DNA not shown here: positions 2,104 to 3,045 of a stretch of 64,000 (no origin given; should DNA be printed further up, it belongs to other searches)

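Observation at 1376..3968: DUF262 + two distinct HEPN proteins: candidate undescribed three-gene defence operon in an AT-rich islet beside tRNA-Ser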

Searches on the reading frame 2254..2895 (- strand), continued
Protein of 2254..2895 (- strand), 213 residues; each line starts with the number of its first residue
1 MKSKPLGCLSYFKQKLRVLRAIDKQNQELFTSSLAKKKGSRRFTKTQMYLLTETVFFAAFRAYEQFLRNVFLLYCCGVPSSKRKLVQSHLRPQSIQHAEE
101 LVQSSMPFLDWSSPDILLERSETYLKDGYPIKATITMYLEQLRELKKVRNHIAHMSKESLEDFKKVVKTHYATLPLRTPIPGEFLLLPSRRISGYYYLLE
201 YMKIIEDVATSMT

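Call 57: search_protein_families(library=padloc, proteins=[L009:3824-4894:+, L009:4902-5522:+, L010:4899-5534:+, L001:4935-5999:+, L001:6001-6624:+], max_evalue=0.01)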
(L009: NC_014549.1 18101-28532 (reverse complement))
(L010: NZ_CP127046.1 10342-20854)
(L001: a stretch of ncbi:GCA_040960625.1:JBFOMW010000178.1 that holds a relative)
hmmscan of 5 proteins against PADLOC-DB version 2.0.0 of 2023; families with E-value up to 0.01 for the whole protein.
L009:3824-4894:+ (356 aa): 9 families
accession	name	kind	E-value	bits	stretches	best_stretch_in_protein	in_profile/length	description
PDLC03877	NsnA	-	7.5e-30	102.4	1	4-253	46-300/385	-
PDLC04027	PD-T4-2_A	-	3.3e-21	73.7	1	10-242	39-283/363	-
PDLC03418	REase_II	-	7.2e-12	43.1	1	23-166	32-167/372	Type II restriction enzyme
PDLC04151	HEC-05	-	3.9e-07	27.2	0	27-57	43-73/600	-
PDLC04150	HEC-05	-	0.00024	18.1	0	25-57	23-55/583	-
PDLC04709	PDC-M55C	-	0.00056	16.7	0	27-65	32-70/554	-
PDLC02701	Orf5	-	0.0016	15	0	126-242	218-325/596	Orf5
PDLC04152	HEC-05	-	0.0017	15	0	128-180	233-285/566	-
PDLC04154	HEC-06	-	0.0056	13.4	0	12-81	12-85/569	-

L009:4902-5522:+ (206 aa): 0 families

L010:4899-5534:+ (211 aa): 0 families

L001:4935-5999:+ (354 aa): 5 families
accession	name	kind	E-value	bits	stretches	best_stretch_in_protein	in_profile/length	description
PDLC03877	NsnA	-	8.8e-34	115.4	1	5-291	47-340/385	-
PDLC04027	PD-T4-2_A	-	8.8e-21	72.4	1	10-277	39-316/363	-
PDLC03418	REase_II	-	4.6e-14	50.3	1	20-163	29-164/372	Type II restriction enzyme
PDLC04151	HEC-05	-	1.3e-08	32.1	1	8-56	25-72/600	-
PDLC04150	HEC-05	-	0.0005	17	0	18-57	18-55/583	-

L001:6001-6624:+ (207 aa): 0 families

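Call 62: find_related_loci(query=A1, collection=genome_contigs, flank=5000)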
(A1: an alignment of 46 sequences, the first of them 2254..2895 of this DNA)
Query A1 (213 aa) in genome_contigs; peptide patterns used: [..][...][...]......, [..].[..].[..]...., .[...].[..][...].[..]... (x = any residue, [..] = any of these).
130 stretches matched a pattern; 53 encode a relative of the query (tblastn E <= 1e-3); 53 distinct loci.
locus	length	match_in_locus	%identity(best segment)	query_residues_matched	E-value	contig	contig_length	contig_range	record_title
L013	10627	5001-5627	58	1-213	2e-83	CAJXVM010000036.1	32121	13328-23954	MAG TPA_asm: uncultured Ignavibacteria bacterium isolate SRR6201696_bin.5_MetaBAT_v2.12.1_MAG genome assembly, contig: N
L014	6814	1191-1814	56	1-212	4e-75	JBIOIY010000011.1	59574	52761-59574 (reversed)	MAG: Thermodesulfovibrionales bacterium isolate GcC11-22 k141_678252_length_59574_cov_115.1203, whole genome shotgun seq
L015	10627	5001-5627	50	1-213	3e-70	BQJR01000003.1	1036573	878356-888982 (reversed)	MAG: Planctomycetota bacterium DHS20C15 DNA, sequence03, whole genome shotgun sequence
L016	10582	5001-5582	48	8-209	6e-61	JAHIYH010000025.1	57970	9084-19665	MAG: Patescibacteria group bacterium isolate Modern_marine.mb.105 Modern_marine.mb.105_k141_1347784, whole genome shotgu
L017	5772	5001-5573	51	15-210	4e-60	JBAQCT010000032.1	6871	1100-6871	MAG: Gallionella sp. isolate MFD12004_ilm_asm_bin33 k127_21232, whole genome shotgun sequence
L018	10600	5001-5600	48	7-213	2e-59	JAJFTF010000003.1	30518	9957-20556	MAG: Betaproteobacteria bacterium isolate bin.132 k141_2104942, whole genome shotgun sequence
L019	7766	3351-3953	44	7-213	7e-59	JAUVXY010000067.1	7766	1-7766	MAG: Actinomycetes bacterium isolate CSMAG_1228 CSMAG_1228_k141_1529460_length_7766_cov_8.2262, whole genome shotgun seq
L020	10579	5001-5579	48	12-212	2e-58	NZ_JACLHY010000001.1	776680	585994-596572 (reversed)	Arenibacter arenosicollis strain BSSL-BM3 1, whole genome shotgun sequence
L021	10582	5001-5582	48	12-213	1e-58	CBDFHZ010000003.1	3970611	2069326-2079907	MAG: Ferruginibacter sp. isolate e301bbda-c23e-414c-88ca-67ed659df7db genome assembly, contig: contig_3, whole genome sh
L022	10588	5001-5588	49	12-212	1e-56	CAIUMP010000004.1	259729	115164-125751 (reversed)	MAG: uncultured Ignavibacteriae bacterium isolate Ki2-D3_bin-1418 genome assembly, contig: bin-1418:04/62, whole genome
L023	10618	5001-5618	43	7-213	7e-57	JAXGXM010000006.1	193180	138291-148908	MAG: Anaerolineaceae bacterium isolate AnMBR.bin490 bin490_6, whole genome shotgun sequence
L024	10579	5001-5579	46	12-212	3e-56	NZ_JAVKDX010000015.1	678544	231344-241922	MAG: Ekhidna sp. isolate E2-BRE-04 k141_14965, whole genome shotgun sequence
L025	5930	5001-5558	47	28-213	8e-56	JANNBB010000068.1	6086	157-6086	MAG: Bacteroidota bacterium isolate OTE_78_metabat_381 OTE_78_k141_3689737, whole genome shotgun sequence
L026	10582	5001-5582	43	12-212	6e-55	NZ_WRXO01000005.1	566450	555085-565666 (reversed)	Chitinophaga oryziterrae strain JCM 16595 NODE_5_length_566450_cov_25.529514, whole genome shotgun sequence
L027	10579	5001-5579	44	12-212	8e-55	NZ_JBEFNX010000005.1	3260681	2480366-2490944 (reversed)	Dokdonia sp. Asnod2-E02 12891S00005.1, whole genome shotgun sequence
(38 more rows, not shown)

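Call 94: search_protein_families(library=pfam, alignment_id=A4, max_evalue=0.00001)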
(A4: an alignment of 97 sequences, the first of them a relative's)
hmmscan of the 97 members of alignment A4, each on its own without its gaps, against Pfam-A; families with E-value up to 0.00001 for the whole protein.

A. member 1, L013:2664-3881:+ (405 aa): 1 family
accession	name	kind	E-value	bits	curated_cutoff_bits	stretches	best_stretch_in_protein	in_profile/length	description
PF09019.17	EcoRII-C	-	1.2e-68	230.9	25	1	230-393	1-165/165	EcoRII C terminal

B. families by the number of members that match (of 97 scanned): 107 families (the first 25 are shown)
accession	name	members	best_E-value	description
PF13651.11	EcoRI_methylase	2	6.4e-128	Adenine-specific methyltransferase EcoRI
PF00589.27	Phage_integrase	2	8.9e-23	Phage integrase family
PF00702.32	Hydrolase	2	5.7e-14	haloacid dehalogenase-like hydrolase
PF12146.15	Hydrolase_4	2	2.7e-12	Serine aminopeptidase, S33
PF04851.21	ResIII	2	5e-10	Type III restriction enzyme, res subunit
PF00561.26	Abhydrolase_1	2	3e-09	alpha/beta hydrolase fold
PF13419.12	HAD_2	2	2.7e-07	Haloacid dehalogenase-like hydrolase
PF02867.20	Ribonuc_red_lgC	1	1.7e-222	Ribonucleotide reductase, barrel domain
PF00476.26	DNA_pol_A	1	1.3e-155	DNA polymerase family A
PF02449.21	Glyco_hydro_42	1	1.3e-150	Beta-galactosidase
PF00145.23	DNA_methylase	1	1e-102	C-5 cytosine-specific DNA methylase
PF05362.19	Lon_C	1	3.6e-94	Lon protease (S16) C-terminal proteolytic domain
PF08751.17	TrwC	1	6.9e-84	TrwC relaxase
PF20621.3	DUF6806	1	5.6e-83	Family of unknown function (DUF6806)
PF02646.22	RmuC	1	1.2e-81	RmuC family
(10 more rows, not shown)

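Call 102: find_encoding_contigs(protein=P0004, flank=4000, max_places=2)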
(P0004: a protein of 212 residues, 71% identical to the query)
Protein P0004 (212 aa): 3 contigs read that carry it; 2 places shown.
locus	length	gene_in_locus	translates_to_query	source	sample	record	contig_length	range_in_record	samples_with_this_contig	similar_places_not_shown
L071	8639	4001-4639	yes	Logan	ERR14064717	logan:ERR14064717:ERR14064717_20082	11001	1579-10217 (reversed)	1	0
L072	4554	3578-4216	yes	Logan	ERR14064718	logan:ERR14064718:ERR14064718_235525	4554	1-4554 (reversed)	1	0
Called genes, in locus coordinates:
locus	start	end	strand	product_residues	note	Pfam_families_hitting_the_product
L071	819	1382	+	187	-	PF05635:23S_rRNA_IVP (weak)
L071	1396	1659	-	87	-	-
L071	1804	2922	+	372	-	PF01878:EVE (weak), PF27126:NmeDI_C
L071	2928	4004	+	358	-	PF03235:GmrSD_N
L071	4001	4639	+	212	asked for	-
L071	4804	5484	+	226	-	-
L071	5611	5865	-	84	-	-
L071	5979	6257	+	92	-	-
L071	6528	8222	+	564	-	-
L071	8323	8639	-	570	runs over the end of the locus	-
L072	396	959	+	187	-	PF05635:23S_rRNA_IVP (weak)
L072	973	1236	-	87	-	-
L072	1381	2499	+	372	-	PF01878:EVE (weak), PF27126:NmeDI_C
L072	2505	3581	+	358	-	PF03235:GmrSD_N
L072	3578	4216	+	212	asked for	-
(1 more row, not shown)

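Call 103: find_encoding_contigs(protein=P0003, flank=4000, max_places=2)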
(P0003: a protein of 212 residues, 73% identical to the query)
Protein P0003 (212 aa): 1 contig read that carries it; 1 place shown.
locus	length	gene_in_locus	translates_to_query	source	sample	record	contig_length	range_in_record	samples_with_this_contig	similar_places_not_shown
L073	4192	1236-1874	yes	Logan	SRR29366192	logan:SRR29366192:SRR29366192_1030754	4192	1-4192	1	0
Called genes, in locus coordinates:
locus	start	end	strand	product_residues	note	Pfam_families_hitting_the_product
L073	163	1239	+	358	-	PF03235:GmrSD_N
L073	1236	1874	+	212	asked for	-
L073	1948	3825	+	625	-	PF13174:TPR_6 (faint), PF13176:TPR_7 (faint), PF25063:ARM_TT21_C (faint), PF12895:ANAPC3 (faint), PF13181:TPR_8 (faint), PF13428:TPR_14 (faint), PF13424:TPR_12, PF17874:TPR_MalT (weak), +6 more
